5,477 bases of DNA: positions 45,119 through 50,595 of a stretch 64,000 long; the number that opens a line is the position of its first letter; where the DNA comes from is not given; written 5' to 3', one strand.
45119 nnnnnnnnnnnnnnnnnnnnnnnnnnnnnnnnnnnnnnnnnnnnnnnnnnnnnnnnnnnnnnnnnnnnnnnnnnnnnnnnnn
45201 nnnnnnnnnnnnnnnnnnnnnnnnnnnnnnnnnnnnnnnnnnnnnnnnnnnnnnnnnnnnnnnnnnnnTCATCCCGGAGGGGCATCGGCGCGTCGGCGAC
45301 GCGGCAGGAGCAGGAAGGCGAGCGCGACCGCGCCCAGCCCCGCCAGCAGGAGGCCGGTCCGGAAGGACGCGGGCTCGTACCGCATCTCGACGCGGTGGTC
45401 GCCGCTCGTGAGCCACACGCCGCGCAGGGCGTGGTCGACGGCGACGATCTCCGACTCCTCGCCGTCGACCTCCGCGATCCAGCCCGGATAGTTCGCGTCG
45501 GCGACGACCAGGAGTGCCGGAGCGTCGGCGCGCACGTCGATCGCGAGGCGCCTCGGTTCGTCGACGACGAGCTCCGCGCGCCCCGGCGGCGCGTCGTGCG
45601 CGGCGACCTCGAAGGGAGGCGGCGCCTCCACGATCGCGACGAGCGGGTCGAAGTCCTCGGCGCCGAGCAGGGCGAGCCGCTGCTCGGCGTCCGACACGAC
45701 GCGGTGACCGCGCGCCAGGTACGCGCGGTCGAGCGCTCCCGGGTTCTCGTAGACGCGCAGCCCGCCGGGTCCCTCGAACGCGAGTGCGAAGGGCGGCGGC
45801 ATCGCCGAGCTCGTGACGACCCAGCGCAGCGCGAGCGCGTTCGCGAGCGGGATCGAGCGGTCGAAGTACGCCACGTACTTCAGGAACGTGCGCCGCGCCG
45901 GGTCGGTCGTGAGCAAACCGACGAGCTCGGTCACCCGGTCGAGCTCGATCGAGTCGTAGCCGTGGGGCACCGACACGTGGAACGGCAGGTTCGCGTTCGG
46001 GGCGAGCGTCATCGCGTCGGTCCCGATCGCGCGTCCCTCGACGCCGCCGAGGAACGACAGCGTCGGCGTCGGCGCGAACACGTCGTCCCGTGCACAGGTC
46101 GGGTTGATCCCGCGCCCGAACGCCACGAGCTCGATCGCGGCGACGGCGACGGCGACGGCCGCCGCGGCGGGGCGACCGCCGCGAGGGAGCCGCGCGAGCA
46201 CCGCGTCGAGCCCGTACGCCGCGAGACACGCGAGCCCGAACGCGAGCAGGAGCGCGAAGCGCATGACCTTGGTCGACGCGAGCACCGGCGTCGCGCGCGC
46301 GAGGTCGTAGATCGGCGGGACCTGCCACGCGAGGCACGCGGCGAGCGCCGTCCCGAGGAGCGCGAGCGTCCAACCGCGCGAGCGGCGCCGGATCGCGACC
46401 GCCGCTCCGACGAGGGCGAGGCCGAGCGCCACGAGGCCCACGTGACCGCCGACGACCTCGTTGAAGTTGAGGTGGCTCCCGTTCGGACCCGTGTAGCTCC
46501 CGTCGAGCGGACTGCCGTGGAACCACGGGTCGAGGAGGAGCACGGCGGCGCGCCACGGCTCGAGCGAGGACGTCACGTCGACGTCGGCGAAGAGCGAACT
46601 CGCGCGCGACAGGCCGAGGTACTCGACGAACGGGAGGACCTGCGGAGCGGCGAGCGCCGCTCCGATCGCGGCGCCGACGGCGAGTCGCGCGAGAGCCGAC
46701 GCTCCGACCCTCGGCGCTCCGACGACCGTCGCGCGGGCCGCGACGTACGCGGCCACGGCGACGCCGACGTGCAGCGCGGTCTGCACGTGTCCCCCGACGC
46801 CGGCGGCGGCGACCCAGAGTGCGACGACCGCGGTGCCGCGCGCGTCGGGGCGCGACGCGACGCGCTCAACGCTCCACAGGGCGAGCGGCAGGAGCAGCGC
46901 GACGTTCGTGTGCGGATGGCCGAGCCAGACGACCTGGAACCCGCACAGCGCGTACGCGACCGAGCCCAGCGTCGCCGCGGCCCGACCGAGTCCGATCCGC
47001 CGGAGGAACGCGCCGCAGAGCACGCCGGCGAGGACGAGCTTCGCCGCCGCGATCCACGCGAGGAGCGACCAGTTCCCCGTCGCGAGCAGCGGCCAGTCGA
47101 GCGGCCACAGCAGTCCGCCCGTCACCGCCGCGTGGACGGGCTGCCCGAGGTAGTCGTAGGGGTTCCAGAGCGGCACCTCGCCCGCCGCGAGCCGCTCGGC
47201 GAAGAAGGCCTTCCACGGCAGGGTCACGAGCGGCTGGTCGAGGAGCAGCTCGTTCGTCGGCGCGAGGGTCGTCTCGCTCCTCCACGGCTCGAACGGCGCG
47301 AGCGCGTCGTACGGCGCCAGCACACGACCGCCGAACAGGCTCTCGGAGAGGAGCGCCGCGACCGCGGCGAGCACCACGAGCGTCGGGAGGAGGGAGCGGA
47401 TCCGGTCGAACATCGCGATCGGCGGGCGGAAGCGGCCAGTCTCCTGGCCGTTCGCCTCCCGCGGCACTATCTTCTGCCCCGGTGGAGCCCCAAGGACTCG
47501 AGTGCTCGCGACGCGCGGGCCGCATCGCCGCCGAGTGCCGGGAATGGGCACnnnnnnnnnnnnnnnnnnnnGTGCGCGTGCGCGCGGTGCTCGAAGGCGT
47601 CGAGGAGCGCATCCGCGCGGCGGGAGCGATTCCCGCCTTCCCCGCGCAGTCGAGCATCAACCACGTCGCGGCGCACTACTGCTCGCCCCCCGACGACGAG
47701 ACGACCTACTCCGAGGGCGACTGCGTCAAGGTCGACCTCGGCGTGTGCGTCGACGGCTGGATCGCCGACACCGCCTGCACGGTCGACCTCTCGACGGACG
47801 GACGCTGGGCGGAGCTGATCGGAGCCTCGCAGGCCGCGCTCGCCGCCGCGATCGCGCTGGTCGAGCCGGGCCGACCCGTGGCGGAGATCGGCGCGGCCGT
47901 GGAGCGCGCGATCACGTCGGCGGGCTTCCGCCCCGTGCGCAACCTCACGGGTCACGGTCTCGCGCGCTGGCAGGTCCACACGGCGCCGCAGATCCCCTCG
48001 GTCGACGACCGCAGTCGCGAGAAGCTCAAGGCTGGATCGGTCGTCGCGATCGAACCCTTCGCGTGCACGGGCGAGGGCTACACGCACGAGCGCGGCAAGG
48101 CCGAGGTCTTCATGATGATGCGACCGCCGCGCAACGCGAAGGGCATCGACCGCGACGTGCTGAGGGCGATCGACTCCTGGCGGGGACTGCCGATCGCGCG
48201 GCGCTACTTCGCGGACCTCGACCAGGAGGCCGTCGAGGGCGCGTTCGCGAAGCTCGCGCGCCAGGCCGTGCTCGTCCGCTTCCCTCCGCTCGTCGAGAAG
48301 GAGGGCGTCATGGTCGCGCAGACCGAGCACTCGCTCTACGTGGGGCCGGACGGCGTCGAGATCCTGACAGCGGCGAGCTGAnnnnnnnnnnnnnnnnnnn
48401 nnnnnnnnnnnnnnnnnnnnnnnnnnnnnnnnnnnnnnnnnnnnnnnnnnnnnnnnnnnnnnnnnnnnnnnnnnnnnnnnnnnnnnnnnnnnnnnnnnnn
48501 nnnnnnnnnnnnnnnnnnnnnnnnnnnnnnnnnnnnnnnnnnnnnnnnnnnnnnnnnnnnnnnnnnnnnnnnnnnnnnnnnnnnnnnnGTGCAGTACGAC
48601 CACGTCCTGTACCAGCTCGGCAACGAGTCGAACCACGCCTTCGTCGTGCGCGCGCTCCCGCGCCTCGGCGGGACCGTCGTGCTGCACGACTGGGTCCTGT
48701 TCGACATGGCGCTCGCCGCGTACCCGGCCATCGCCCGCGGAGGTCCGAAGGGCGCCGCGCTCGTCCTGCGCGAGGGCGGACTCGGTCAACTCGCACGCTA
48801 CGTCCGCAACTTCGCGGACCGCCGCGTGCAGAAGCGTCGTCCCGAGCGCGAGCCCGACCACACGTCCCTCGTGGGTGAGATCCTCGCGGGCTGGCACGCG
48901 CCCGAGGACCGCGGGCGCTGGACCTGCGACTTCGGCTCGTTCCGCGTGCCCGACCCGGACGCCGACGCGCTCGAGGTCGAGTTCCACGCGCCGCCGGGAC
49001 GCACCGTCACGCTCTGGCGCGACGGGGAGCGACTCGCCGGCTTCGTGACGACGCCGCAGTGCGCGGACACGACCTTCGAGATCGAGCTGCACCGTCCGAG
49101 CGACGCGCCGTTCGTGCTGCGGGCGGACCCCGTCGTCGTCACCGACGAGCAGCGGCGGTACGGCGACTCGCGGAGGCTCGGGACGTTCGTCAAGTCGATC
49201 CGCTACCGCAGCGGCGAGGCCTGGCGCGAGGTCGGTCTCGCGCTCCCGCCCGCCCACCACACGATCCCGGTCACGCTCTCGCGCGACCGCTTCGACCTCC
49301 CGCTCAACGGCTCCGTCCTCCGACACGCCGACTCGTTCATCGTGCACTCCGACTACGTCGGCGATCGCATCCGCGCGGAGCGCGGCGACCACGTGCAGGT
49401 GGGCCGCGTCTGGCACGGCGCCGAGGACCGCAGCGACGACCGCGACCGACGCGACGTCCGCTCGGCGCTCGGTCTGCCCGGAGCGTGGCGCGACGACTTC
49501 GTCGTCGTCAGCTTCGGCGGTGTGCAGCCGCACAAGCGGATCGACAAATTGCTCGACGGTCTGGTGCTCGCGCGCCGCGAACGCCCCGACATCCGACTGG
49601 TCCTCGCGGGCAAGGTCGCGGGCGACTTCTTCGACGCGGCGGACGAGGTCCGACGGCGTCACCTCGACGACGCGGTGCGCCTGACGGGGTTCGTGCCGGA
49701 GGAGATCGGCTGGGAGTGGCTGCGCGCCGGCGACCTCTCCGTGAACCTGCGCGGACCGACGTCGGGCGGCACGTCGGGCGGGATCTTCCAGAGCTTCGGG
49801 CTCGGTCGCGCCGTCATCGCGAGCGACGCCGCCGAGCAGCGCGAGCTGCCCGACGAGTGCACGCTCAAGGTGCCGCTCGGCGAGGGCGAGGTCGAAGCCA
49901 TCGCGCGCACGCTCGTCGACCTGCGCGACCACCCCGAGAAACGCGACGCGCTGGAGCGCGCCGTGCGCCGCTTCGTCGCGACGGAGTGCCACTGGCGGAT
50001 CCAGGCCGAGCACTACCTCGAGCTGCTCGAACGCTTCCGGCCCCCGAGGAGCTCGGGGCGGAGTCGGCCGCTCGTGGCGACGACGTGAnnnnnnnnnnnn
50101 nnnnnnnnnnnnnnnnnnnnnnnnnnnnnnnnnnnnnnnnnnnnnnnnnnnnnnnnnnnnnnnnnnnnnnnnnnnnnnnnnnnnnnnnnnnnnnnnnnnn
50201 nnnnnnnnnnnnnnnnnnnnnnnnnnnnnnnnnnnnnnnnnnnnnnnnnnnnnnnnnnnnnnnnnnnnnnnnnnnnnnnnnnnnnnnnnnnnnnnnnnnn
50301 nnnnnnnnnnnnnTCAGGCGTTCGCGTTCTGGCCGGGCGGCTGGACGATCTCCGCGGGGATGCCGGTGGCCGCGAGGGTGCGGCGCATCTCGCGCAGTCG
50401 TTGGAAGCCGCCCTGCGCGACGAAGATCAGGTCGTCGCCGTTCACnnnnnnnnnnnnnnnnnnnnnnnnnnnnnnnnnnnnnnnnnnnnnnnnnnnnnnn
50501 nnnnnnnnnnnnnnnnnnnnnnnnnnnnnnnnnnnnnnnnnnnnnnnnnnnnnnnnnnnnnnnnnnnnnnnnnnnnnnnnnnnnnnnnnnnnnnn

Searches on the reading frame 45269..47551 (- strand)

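Call 73: search_protein_families(library=pfam, proteins=[window:45269-47551:-], max_evalue=0.00001)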
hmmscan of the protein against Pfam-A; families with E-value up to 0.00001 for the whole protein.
window:45269-47551:- (760 aa): 1 family
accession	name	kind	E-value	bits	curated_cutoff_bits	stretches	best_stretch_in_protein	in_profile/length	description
PF09586.16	YfhO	-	7.6e-15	54.8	28.5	1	668-736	765-834/835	Bacterial membrane protein YfhO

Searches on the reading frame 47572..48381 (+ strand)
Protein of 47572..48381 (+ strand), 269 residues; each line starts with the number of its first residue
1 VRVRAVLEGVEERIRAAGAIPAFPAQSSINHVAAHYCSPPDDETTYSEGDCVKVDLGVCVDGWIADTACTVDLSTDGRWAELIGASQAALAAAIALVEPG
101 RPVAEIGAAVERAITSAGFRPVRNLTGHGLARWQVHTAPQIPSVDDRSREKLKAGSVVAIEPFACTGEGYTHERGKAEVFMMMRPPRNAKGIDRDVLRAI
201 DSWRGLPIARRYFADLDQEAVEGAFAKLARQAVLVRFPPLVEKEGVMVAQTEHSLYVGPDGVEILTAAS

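Call 73: search_protein_families(library=pfam, proteins=[window:47572-48381:+], max_evalue=0.00001)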
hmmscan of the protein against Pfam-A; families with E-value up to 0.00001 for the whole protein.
window:47572-48381:+ (269 aa): 1 family
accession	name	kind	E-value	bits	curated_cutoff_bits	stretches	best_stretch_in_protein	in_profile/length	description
PF00557.29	Peptidase_M24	-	4.4e-29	102.2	23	1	11-171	35-190/208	Metallopeptidase family M24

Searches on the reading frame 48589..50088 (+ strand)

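Call 73: search_protein_families(library=pfam, proteins=[window:48589-50088:+], max_evalue=0.00001)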
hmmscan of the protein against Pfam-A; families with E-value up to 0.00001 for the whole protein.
window:48589-50088:+ (499 aa): 1 family
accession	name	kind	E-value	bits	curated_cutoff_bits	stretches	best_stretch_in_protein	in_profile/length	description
PF13692.12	Glyco_trans_1_4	-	7.6e-09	36.4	27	1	305-445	3-139/142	Glycosyl transferases group 1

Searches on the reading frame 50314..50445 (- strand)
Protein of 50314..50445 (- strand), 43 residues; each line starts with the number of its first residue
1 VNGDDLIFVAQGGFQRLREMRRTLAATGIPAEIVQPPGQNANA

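Call 26: find_encoding_contigs(protein=window:50314-50445:-, flank=10000)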
Protein window:50314-50445:- (43 aa): no gene with exactly this product is on record in the collection.
